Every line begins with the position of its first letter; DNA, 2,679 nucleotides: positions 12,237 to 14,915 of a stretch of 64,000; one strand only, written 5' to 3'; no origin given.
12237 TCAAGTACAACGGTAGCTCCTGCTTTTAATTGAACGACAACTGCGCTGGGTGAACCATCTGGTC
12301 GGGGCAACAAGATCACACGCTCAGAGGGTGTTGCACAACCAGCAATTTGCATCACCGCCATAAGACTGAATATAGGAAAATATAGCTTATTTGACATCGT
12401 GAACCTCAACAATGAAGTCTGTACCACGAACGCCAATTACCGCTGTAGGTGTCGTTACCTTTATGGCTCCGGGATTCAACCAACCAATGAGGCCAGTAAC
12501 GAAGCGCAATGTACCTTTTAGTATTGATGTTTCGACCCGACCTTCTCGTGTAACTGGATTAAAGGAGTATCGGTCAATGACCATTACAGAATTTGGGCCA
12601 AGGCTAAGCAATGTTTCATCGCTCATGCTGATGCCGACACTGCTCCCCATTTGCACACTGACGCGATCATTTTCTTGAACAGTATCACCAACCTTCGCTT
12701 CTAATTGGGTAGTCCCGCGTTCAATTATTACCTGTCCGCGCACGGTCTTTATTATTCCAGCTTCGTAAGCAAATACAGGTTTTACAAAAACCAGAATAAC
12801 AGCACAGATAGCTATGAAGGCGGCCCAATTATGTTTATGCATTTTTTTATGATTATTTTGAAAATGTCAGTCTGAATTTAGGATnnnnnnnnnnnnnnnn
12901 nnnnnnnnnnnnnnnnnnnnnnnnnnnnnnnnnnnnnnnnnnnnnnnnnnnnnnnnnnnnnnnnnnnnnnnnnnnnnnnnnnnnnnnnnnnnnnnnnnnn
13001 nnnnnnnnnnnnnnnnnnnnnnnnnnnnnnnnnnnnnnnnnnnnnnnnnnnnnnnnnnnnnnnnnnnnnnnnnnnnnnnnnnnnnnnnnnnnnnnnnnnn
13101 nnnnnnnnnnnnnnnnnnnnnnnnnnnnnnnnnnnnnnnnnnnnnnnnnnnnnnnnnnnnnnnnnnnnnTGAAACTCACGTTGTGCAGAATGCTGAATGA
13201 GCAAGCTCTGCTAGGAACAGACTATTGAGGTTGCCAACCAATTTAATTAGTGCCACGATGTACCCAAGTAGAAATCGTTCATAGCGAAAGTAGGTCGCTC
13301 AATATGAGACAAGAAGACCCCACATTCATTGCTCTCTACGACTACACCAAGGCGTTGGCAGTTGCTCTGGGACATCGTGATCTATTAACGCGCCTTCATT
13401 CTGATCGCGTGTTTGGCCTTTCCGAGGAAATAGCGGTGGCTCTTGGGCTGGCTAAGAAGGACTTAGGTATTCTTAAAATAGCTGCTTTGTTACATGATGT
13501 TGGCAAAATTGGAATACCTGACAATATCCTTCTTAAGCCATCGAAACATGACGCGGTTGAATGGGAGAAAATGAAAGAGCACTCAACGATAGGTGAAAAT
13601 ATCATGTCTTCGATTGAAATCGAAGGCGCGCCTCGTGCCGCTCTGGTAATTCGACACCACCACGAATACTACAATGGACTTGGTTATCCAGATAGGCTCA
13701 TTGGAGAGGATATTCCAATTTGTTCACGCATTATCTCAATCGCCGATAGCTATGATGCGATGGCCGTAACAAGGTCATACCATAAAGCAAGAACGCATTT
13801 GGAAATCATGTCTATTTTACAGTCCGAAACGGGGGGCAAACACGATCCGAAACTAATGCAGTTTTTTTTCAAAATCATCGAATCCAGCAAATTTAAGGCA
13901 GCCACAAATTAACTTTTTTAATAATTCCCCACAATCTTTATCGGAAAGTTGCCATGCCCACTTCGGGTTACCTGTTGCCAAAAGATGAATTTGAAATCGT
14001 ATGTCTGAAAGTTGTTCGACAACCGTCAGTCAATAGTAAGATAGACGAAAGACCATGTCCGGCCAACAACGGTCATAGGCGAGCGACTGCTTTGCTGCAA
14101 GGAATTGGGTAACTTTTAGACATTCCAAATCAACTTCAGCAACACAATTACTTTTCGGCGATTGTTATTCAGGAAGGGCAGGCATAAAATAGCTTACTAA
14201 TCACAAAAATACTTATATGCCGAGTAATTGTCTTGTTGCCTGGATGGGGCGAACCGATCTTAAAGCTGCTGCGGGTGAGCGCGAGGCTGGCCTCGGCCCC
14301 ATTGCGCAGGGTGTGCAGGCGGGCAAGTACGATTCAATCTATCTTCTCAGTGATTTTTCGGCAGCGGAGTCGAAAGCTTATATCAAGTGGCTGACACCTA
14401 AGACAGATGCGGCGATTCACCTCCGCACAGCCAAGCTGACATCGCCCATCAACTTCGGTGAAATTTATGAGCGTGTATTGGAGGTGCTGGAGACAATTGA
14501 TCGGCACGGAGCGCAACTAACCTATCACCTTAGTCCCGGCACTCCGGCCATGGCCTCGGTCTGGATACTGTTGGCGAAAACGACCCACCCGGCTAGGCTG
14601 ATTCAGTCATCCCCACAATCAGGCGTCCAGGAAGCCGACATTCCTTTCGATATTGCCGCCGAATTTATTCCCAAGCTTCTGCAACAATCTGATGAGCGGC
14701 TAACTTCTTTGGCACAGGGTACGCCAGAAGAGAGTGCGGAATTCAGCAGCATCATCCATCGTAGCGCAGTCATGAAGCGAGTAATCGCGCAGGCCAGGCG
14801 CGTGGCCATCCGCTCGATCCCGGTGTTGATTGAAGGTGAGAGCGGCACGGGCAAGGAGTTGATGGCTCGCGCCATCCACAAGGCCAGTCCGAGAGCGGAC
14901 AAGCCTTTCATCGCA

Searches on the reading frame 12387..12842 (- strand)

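Call 11: search_protein_families(library=pfam, proteins=[window:12387-12842:-])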
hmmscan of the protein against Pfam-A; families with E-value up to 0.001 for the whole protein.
window:12387-12842:- (151 aa): 1 family
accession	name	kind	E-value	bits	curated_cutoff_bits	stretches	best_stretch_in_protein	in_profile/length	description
PF04773.18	FecR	-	3.3e-11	43.9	24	1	59-148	1-83/97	FecR protein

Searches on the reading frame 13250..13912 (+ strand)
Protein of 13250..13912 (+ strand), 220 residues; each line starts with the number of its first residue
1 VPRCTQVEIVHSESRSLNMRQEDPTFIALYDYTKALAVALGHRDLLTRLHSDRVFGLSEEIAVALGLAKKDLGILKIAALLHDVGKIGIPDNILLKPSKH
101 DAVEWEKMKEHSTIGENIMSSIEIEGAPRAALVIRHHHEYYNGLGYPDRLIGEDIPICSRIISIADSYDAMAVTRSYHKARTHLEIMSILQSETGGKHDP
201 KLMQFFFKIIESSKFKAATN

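Call 11: search_protein_families(library=pfam, proteins=[window:13250-13912:+])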
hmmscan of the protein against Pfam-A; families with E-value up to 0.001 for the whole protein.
window:13250-13912:+ (220 aa): 2 families
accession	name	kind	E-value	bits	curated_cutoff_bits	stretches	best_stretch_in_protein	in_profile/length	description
PF13487.12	HD_5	-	3.5e-28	98.9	27.2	1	50-202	17-170/170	HD domain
PF01966.28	HD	-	1.3e-21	77.5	22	1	50-171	4-116/116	HD domain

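Call 33: search_protein_families(library=ncbifam, proteins=[window:13250-13912:+], max_evalue=0.01)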
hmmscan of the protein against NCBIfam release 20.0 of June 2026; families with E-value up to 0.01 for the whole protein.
window:13250-13912:+ (220 aa): 4 families
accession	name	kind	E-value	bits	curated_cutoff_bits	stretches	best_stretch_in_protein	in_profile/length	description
NF053512.1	nitric_RR_NosR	exception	4e-35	121.7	400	1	33-215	178-359/422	response regulator c-di-GMP phosphodiesterase, NosR family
TIGR00277.1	HDIG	domain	0.00026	20.8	27.6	1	50-137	8-81/84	HDIG domain-containing metalloprotein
TIGR01596.1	cas3_HD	equivalog_domain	0.00078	19.5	43.45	1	52-162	6-114/178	CRISPR-associated endonuclease Cas3''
TIGR02621.3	cas3_GSU0051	exception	0.0039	16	400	1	48-86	672-710/854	type I-G CRISPR-associated helicase/endonuclease Cas3g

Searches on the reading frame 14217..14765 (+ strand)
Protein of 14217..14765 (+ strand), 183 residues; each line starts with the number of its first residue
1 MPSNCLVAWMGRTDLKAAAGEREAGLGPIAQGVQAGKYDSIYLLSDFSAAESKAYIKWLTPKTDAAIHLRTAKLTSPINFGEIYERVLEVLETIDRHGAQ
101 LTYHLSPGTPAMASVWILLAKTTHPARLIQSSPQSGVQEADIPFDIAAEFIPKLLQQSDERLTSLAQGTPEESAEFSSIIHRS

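Call 56: predict_structure(alignment_id=A2)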
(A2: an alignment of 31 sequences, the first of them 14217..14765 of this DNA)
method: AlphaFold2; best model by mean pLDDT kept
length: 183 residues; sequences in the alignment: 31
mean_pLDDT: 80.5   pTM: 0.74
mean pLDDT of the five models: 80.5, 79.3, 79.1, 78.6, 78.1
residues with pLDDT >= 90: 84; 70-90: 57; 50-70: 23; < 50: 19
segments of 3 or more residues with pLDDT < 50: 168-183
pLDDT, mean of each block of 10 residues (from residue 1): 89 94 92 94 94 96 95 82 89 83 87 88 90 88 59 56 48 38 35
secondary structure, 60 per line:
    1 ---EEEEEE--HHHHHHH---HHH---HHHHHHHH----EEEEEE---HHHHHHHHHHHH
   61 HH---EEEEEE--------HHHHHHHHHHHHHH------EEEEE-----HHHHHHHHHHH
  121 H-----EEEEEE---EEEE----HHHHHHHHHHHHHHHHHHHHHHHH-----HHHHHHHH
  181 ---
elements in order: E4-9 H12-18 H28-35 E40-45 H49-62 E66-71 H80-93 E100-104 H110-121 E127-132 E136-139 H144-167 H173-180

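Call 59: fold_search(model_id=the predicted structure, library=pdb)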
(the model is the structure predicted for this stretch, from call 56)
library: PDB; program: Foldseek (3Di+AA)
matches with E <= 10: 1620; with E <= 0.001: 28
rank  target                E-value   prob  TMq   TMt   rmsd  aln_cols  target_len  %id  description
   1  8pe3_A                1.7e-06  1.00  0.51  0.26  10.8       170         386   15  Structure of Csm6' from Streptococcus thermophilus in complex with cyclic hexa-adenylate (cA6) (released 2023-10-04)
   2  6tug_F                4.0e-06  1.00  0.56  0.26  11.8       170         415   18  Enterococcus italicus Csm6 bound to cyclic hexa-2'-fluoro-hexa-dAMP (released 2020-02-26)
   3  6tug_E                4.5e-06  1.00  0.59  0.28  13.6       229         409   14  Enterococcus italicus Csm6 bound to cyclic hexa-2'-fluoro-hexa-dAMP (released 2020-02-26)
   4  6tug_A                5.8e-06  1.00  0.57  0.27  11.8       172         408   17  Enterococcus italicus Csm6 bound to cyclic hexa-2'-fluoro-hexa-dAMP (released 2020-02-26)
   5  6xl1_A                1.7e-05  1.00  0.53  0.28   4.4       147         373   10  crystal structure of cA4-activated Card1(D294N) (released 2020-12-30)
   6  8pe3_B                3.0e-05  1.00  0.51  0.26  11.1       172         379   15  Structure of Csm6' from Streptococcus thermophilus in complex with cyclic hexa-adenylate (cA6) (released 2023-10-04)
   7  6tug_D                3.7e-05  1.00  0.59  0.28   4.6       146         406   18  Enterococcus italicus Csm6 bound to cyclic hexa-2'-fluoro-hexa-dAMP (released 2020-02-26)
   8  6tug_G                3.9e-05  1.00  0.57  0.27  11.8       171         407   17  Enterococcus italicus Csm6 bound to cyclic hexa-2'-fluoro-hexa-dAMP (released 2020-02-26)
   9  8bao_A                5.7e-05  1.00  0.55  0.29   2.9       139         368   13  Dysgonamonadaceae bacterium CRISPR ancillary nuclease 2 (released 2022-11-30)
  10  6tug_B                9.5e-05  1.00  0.56  0.26  11.8       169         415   16  Enterococcus italicus Csm6 bound to cyclic hexa-2'-fluoro-hexa-dAMP (released 2020-02-26)
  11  8z4i_A                1.1e-04  1.00  0.49  0.26   5.1       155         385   12  crystal structure of Cdn1 in complex with cA3 (released 2026-02-04)
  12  8z4i_B                1.2e-04  1.00  0.45  0.24   7.0       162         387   12  crystal structure of Cdn1 in complex with cA3 (released 2026-02-04)
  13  6tug_H                1.3e-04  1.00  0.52  0.25  12.1       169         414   16  Enterococcus italicus Csm6 bound to cyclic hexa-2'-fluoro-hexa-dAMP (released 2020-02-26)
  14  6wxw_A                1.6e-04  1.00  0.52  0.28   4.0       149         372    9  crystal structure of apo Card1 (released 2020-12-30)
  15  9u49_A                1.9e-04  1.00  0.47  0.24   7.2       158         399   13  crystal structure of Cdn1 in complex with cA4 (released 2026-02-04)
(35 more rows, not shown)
